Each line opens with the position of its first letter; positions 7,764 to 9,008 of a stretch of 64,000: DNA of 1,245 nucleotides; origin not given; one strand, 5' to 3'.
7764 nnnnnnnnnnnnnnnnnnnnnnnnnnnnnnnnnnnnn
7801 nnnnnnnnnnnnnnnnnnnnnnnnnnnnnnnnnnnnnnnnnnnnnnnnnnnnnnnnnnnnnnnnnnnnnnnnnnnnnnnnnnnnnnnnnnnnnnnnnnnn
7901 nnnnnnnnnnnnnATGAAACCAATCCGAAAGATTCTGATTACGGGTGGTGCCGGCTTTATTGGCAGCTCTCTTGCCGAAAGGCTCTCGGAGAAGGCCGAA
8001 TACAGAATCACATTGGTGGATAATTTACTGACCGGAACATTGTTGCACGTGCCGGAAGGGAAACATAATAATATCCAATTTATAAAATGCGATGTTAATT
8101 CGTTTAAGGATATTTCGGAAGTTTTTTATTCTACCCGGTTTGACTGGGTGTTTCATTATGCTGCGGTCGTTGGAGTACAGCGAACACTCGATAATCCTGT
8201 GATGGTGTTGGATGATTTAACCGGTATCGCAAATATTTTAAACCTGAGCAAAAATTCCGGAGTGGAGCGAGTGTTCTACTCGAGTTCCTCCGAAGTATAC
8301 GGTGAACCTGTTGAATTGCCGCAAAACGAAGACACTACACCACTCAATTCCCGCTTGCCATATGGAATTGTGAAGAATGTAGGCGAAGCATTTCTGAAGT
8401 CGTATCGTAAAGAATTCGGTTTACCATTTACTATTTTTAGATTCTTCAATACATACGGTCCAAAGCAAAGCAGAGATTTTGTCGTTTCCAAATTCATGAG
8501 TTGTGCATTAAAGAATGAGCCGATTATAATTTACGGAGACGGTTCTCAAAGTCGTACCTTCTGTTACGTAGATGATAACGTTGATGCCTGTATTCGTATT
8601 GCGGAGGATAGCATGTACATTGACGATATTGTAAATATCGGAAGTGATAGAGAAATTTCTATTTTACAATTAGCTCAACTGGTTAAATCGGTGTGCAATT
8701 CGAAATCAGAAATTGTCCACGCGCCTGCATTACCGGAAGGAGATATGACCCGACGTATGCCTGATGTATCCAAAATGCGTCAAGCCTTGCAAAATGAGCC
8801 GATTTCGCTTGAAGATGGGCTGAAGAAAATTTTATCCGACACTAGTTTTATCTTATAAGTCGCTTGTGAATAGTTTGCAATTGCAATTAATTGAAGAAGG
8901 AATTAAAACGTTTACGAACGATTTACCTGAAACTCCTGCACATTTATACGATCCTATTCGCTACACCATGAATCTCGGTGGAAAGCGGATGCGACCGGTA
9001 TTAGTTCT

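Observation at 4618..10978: Five-gene operon coupling an MMPL/RND exporter to NDP-sugar and polyprenyl synthesis plus an outer-membrane barrel: candidate glyco-isoprenoid lipid export pathway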

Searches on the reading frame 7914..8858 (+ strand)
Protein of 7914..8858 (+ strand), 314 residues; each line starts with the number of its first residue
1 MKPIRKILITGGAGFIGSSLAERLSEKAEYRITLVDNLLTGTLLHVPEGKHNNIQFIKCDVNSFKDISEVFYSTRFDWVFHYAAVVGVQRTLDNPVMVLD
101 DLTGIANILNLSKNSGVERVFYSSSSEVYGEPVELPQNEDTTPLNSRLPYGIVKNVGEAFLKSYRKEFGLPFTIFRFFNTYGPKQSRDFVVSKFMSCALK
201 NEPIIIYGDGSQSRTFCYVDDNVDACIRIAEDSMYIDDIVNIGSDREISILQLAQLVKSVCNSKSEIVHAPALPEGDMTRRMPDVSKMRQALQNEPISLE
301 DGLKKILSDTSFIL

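Call 3: search_protein_families(library=pfam, proteins=[window:7914-8858:+])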
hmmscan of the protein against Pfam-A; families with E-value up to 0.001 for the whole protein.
window:7914-8858:+ (314 aa): 7 families
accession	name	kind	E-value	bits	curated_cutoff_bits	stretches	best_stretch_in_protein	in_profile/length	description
PF01370.27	Epimerase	-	1.6e-53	182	20.9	1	7-243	1-240/240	NAD dependent epimerase/dehydratase family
PF16363.11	GDP_Man_Dehyd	-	3.7e-49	168.4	27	1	8-304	1-330/332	GDP-mannose 4,6 dehydratase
PF01073.25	3Beta_HSD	-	5.6e-15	55.6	22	1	8-227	1-226/280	3-beta hydroxysteroid dehydrogenase/isomerase family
PF04321.23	RmlD_sub_bind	-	1.4e-10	41.2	27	1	6-289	2-259/287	RmlD substrate binding domain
PF02719.21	Polysacc_synt_2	-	1e-09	38.5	20.2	1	7-259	1-245/293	Polysaccharide biosynthesis protein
PF07993.18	NAD_binding_4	-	3.3e-09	36.7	20.1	1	73-182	86-209/258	Male sterility protein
PF13460.12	NAD_binding_10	-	3.5e-05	24.2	27.2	1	11-177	1-143/184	NAD(P)H-binding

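Call 4: search_protein_families(library=ncbifam, proteins=[window:7914-8858:+])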
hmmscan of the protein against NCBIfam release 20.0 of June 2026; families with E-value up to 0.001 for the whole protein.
window:7914-8858:+ (314 aa): 26 families (the best 25 are shown)
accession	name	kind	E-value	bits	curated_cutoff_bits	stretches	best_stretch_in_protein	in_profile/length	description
TIGR04180.1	EDH_00030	hypoth_equivalog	2.4e-45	154.9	475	1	7-289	1-287/297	NAD-dependent 4,6-dehydratase LegB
TIGR01181.1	dTDP_gluc_dehyt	equivalog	1.2e-42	146.2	365.1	1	6-306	1-307/321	dTDP-glucose 4,6-dehydratase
TIGR01179.1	galE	equivalog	4e-39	134.3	262.3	1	6-297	1-310/332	UDP-glucose 4-epimerase GalE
NF011728.1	PRK15181.1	equivalog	5.6e-30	104.5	760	1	5-307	16-334/348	Vi polysaccharide biosynthesis UDP-N-acetylglucosaminuronic acid C-4 epimerase TviC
TIGR02197.1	heptose_epim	equivalog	2.3e-28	99.3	274.6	1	7-307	1-310/316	ADP-glyceromanno-heptose 6-epimerase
NF047922.1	GDPFucSynFcl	equivalog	4.6e-28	98.6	500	1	58-306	36-297/308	GDP-L-fucose synthase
NF007582.0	PRK10217.1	equivalog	1.1e-26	93.8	698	1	4-267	1-273/355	dTDP-glucose 4,6-dehydratase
NF008872.0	PRK11908.1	equivalog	3e-23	82.4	294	1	5-265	2-275/349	bifunctional UDP-4-keto-pentose/UDP-xylose synthase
NF007490.0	PRK10084.1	subfamily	1.4e-22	80.1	649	1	6-268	2-281/361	dTDP-glucose 4,6-dehydratase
NF005998.1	PRK08125.1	equivalog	3.1e-19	68.8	777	1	4-265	315-589/649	bifunctional UDP-4-amino-4-deoxy-L-arabinose formyltransferase/UDP-glucuronic acid oxidase ArnA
NF007956.0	PRK10675.1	subfamily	1.5e-17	63.7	394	1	6-188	2-188/338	UDP-glucose 4-epimerase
NF043036.1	ErythonDh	equivalog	6.5e-16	58.4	325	1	6-166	2-165/321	D-erythronate dehydrogenase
TIGR01472.1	gmd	equivalog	1.4e-14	54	415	1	7-231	3-240/342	GDP-mannose 4,6-dehydratase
NF008360.0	PRK11150.1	equivalog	1.2e-13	50.9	452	1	7-268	2-262/310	ADP-glyceromanno-heptose 6-epimerase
TIGR01214.1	rmlD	equivalog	2.7e-11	43.1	224.05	1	6-265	1-230/285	dTDP-4-dehydrorhamnose reductase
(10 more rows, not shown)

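Call 16: search_solved_structures(query=window:7914-8858:+, max_evalue=1e-20)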
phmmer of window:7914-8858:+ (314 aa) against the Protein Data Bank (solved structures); distinct sequences matched with E-value up to 1e-20: 46.
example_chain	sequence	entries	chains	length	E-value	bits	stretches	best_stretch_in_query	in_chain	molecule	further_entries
8vr2_A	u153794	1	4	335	1.1e-48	168.9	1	5-305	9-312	NAD-dependent epimerase/dehydratase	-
4m55_A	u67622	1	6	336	2.6e-47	164.4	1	4-307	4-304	UDP-glucuronic acid decarboxylase 1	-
4gll_A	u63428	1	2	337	3.3e-47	164.1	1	4-307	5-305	UDP-glucuronic acid decarboxylase 1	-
2b69_A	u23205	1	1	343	3.5e-47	164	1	4-307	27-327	UDP-glucuronate decarboxylase 1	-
4lk3_A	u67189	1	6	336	6.8e-47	163.1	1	4-307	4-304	UDP-glucuronic acid decarboxylase 1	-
6pmh_A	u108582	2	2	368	7.6e-41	143.2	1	7-305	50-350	UDP-glucose 4-epimerase related protein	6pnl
4zrm_A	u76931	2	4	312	1.7e-40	142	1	6-305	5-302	UDP-glucose 4-epimerase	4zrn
6dnt_A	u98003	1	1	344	3.3e-40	141.1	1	5-290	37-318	NAD-dependent epimerase/dehydratase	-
6bwl_A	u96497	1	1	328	5.2e-40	140.5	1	6-305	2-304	Pal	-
6zl6_A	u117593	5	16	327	2.1e-39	138.5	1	6-304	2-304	Epimerase domain-containing protein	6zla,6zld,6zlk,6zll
6zlj_A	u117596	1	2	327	7.4e-39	136.7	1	6-304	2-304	Epimerase domain-containing protein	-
6wjb_A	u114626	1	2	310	3.3e-35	124.7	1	5-306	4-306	NAD-dependent epimerase/dehydratase family protein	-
7ys8_A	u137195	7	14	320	9.2e-35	123.2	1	6-306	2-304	UDP-glucose 4-epimerase | UDP-glucose 4-epimerase along with EC 5.1.3.2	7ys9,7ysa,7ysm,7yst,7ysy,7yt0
6wj9_A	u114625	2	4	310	3.1e-34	121.5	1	5-306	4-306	NAD-dependent epimerase/dehydratase family protein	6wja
8rdg_A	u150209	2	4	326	7.4e-34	120.3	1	6-262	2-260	SDR family NAD(P)-dependent oxidoreductase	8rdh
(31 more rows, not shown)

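Call 35: find_homologous_proteins(query=window:7914-8858:+, max_evalue=1e-30)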
Query window:7914-8858:+ (314 aa): 8000 proteins with E <= 1e-30 among 8000 candidates; the best 120 are listed.
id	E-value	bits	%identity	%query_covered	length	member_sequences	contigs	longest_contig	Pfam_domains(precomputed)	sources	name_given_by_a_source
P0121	3.3e-206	701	100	100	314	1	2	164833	PF04321.24,PF16363.12,PF02719.22,PF01073.26,PF07993.19,PF01370.28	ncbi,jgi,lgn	jgi:UDP-glucose 4-epimerase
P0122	8.6e-206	700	100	100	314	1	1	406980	PF04321.24,PF16363.12,PF02719.22,PF01073.26,PF07993.19,PF01370.28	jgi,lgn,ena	jgi:UDP-glucose 4-epimerase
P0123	7.9e-205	696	99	100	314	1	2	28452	PF04321.24,PF16363.12,PF02719.22,PF01073.26,PF07993.19,PF01370.28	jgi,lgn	jgi:nucleoside-diphosphate-sugar epimerase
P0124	1.2e-204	696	99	100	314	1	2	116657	PF04321.24,PF16363.12,PF02719.22,PF01073.26,PF07993.19,PF01370.28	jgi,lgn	jgi:UDP-glucose 4-epimerase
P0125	2.0e-204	695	99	100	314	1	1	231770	PF04321.24,PF16363.12,PF02719.22,PF01073.26,PF07993.19,PF01370.28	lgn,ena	-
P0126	1.2e-190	650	92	100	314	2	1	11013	PF04321.24,PF16363.12,PF02719.22,PF01073.26,PF07993.19,PF01370.28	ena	-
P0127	8.1e-189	644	91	100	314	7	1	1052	PF04321.24,PF16363.12,PF02719.22,PF01073.26,PF07993.19,PF13460.13,PF01370.28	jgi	-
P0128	7.8e-188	641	91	100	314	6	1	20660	PF04321.24,PF16363.12,PF02719.22,PF01073.26,PF07993.19,PF13460.13,PF01370.28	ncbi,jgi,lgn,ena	-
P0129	9.7e-179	611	86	100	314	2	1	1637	PF04321.24,PF16363.12,PF02719.22,PF01073.26,PF07993.19,PF01370.28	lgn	-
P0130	6.8e-163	559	-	-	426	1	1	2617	PF04321.24,PF16363.12,PF02719.22,PF01073.26,PF07993.19,PF01370.28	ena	-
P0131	6.5e-146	503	70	98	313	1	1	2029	PF04321.24,PF16363.12,PF02719.22,PF01073.26,PF07993.19,PF13460.13,PF01370.28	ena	-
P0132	9.4e-143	493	69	98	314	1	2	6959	PF04321.24,PF16363.12,PF02719.22,PF01073.26,PF07993.19,PF13460.13,PF01370.28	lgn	-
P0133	3.6e-142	491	72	99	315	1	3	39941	PF04321.24,PF16363.12,PF02719.22,PF01073.26,PF07993.19,PF13460.13,PF01370.28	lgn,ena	-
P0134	7.6e-142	490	68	99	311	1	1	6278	PF04321.24,PF16363.12,PF02719.22,PF01073.26,PF07993.19,PF13460.13,PF01370.28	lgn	-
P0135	2.2e-141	488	69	99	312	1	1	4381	PF04321.24,PF16363.12,PF02719.22,PF01073.26,PF07993.19,PF13460.13,PF01370.28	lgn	-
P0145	2.3e-139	482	70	99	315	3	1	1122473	PF04321.24,PF16363.12,PF02719.22,PF01073.26,PF07993.19,PF13460.13,PF01370.28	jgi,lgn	jgi:UDP-glucuronate decarboxylase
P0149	3.1e-139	481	67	98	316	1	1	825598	PF04321.24,PF16363.12,PF02719.22,PF01073.26,PF07993.19,PF13460.13,PF01370.28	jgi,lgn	jgi:UDP-glucose 4-epimerase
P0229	9.7e-136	470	68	98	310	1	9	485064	PF04321.24,PF16363.12,PF02719.22,PF01073.26,PF07993.19,PF13460.13,PF01370.28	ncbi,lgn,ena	-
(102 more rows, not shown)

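Call 36: find_encoding_contigs(protein=P0145, flank=8000, max_places=2)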
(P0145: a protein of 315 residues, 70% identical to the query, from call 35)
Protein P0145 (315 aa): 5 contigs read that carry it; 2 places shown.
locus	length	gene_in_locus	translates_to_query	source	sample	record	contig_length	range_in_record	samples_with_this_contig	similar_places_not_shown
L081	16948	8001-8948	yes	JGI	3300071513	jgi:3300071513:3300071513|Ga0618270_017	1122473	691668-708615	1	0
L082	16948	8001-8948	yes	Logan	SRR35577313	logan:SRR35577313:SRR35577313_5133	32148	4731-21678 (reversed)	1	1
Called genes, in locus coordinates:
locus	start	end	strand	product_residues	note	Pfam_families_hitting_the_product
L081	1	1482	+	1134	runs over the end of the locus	PF19081:Ig_7, PF13573:SprB, PF19081:Ig_7, PF00801:PKD (weak), PF18911:PKD_4, PF00801:PKD (weak), PF13585:CHU_C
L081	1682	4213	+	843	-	-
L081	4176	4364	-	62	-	-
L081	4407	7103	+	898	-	PF03176:MMPL, PF02460:Patched (weak), PF12349:Sterol-sensing, PF03176:MMPL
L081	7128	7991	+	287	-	PF00483:NTP_transferase, PF12804:NTP_transf_3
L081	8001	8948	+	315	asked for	PF01370:Epimerase, PF02719:Polysacc_synt_2, PF04321:RmlD_sub_bind, PF01073:3Beta_HSD, PF13460:NAD_binding_10, PF16363:GDP_Man_Dehyd, PF07993:NAD_binding_4 (weak)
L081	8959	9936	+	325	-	PF00348:polyprenyl_synt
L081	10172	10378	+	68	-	-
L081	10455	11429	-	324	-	PF02146:SIR2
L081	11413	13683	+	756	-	PF00390:malic, PF03949:Malic_M, PF01515:PTA_PTB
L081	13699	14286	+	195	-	PF01330:RuvA_N, PF00633:HHH (faint), PF14520:HHH_5, PF07499:RuvA_C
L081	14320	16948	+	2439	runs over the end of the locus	PF14349:SprA_N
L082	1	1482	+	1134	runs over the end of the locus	PF19081:Ig_7, PF13573:SprB, PF19081:Ig_7, PF00801:PKD (weak), PF18911:PKD_4, PF00801:PKD (weak), PF13585:CHU_C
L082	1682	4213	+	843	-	-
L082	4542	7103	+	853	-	PF03176:MMPL, PF02460:Patched (weak), PF12349:Sterol-sensing, PF03176:MMPL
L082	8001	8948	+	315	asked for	PF01370:Epimerase, PF02719:Polysacc_synt_2, PF04321:RmlD_sub_bind, PF01073:3Beta_HSD, PF13460:NAD_binding_10, PF16363:GDP_Man_Dehyd, PF07993:NAD_binding_4 (weak)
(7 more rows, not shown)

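Call 37: find_encoding_contigs(protein=P0149, flank=8000, max_places=2)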
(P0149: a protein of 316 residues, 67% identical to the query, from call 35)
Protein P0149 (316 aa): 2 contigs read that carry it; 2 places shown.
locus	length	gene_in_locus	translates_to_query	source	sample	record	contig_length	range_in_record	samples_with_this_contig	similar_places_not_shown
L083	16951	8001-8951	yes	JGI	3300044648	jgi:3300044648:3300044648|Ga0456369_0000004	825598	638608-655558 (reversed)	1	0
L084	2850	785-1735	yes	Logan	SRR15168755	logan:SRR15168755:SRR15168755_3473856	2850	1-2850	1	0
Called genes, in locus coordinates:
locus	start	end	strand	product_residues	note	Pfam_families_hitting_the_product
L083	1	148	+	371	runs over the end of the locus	PF14520:HHH_5 (weak), PF02481:DNA_processg_A, PF17782:WHD_DprA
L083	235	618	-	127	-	PF00072:Response_reg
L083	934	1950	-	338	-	PF04055:Radical_SAM, PF13186:SPASM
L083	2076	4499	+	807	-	PF13620:CarboxypepD_reg, PF13715:CarbopepD_reg_2, PF18939:DUF5686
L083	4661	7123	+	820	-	PF03176:MMPL, PF02460:Patched, PF12349:Sterol-sensing, PF03176:MMPL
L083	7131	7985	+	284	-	PF00483:NTP_transferase, PF12804:NTP_transf_3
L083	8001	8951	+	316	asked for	PF01073:3Beta_HSD, PF01370:Epimerase, PF02719:Polysacc_synt_2, PF04321:RmlD_sub_bind, PF16363:GDP_Man_Dehyd, PF13460:NAD_binding_10, PF07993:NAD_binding_4 (weak)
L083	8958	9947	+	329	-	PF00348:polyprenyl_synt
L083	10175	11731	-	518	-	-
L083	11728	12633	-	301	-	PF01370:Epimerase, PF08338:DUF1731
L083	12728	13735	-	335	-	PF01075:Glyco_transf_9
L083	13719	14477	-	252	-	PF00535:Glycos_transf_2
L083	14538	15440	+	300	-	PF03308:MeaB, PF07693:KAP_NTPase (faint), PF00009:GTP_EFTU (faint), PF02492:cobW (weak), PF13401:AAA_22 (faint), PF03029:ATP_bind_1 (weak)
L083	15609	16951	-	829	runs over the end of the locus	PF01225:Mur_ligase (weak), PF08245:Mur_ligase_M, PF01168:Ala_racemase_N, PF00842:Ala_racemase_C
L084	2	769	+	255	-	?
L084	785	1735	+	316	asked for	PF01073:3Beta_HSD, PF01370:Epimerase, PF02719:Polysacc_synt_2, PF04321:RmlD_sub_bind, PF16363:GDP_Man_Dehyd, PF13460:NAD_binding_10, PF07993:NAD_binding_4 (weak)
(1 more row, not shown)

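Call 38: find_encoding_contigs(protein=P0229, flank=8000, max_places=2)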
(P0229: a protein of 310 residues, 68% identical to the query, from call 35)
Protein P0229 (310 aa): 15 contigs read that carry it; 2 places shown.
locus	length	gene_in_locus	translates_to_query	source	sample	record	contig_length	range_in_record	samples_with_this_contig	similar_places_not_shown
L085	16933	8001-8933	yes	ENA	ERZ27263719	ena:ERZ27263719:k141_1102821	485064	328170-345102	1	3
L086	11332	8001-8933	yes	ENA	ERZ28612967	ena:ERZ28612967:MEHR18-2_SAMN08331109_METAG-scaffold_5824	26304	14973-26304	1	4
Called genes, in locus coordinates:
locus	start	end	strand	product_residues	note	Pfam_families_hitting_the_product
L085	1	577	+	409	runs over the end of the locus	PF19276:HD_assoc_2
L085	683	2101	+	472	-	PF03331:LpxC, PF22817:ApeP-like, PF07977:FabA, PF22818:ApeI-like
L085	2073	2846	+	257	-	PF25084:LbH_EIF2B (faint), PF25087:GMPPB_C, PF00132:Hexapep, PF13720:Acetyltransf_11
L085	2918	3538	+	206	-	PF00005:ABC_tran, PF02463:SMC_N (faint), PF13304:AAA_21 (faint)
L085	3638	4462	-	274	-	PF00582:Usp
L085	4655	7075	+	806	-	PF03176:MMPL, PF00873:ACR_tran (faint), PF02460:Patched, PF12349:Sterol-sensing, PF03176:MMPL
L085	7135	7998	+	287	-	PF00483:NTP_transferase, PF12804:NTP_transf_3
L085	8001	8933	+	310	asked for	PF01073:3Beta_HSD, PF01370:Epimerase, PF02719:Polysacc_synt_2, PF04321:RmlD_sub_bind, PF07993:NAD_binding_4 (faint), PF13460:NAD_binding_10, PF16363:GDP_Man_Dehyd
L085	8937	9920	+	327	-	PF00348:polyprenyl_synt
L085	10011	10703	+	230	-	PF01553:Acyltransferase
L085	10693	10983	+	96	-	PF02686:GatC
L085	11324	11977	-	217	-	PF03446:NAD_binding_2 (faint), PF03807:F420_oxidored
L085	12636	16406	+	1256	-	PF07679:I-set (faint), PF13927:Ig_3 (faint), PF19081:Ig_7 (faint), PF19406:PKD_5, PF18962:Por_Secre_tail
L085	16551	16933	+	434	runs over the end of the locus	PF18962:Por_Secre_tail (weak)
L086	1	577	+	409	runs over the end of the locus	PF19276:HD_assoc_2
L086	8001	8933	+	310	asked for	PF01073:3Beta_HSD, PF01370:Epimerase, PF02719:Polysacc_synt_2, PF04321:RmlD_sub_bind, PF07993:NAD_binding_4 (faint), PF13460:NAD_binding_10, PF16363:GDP_Man_Dehyd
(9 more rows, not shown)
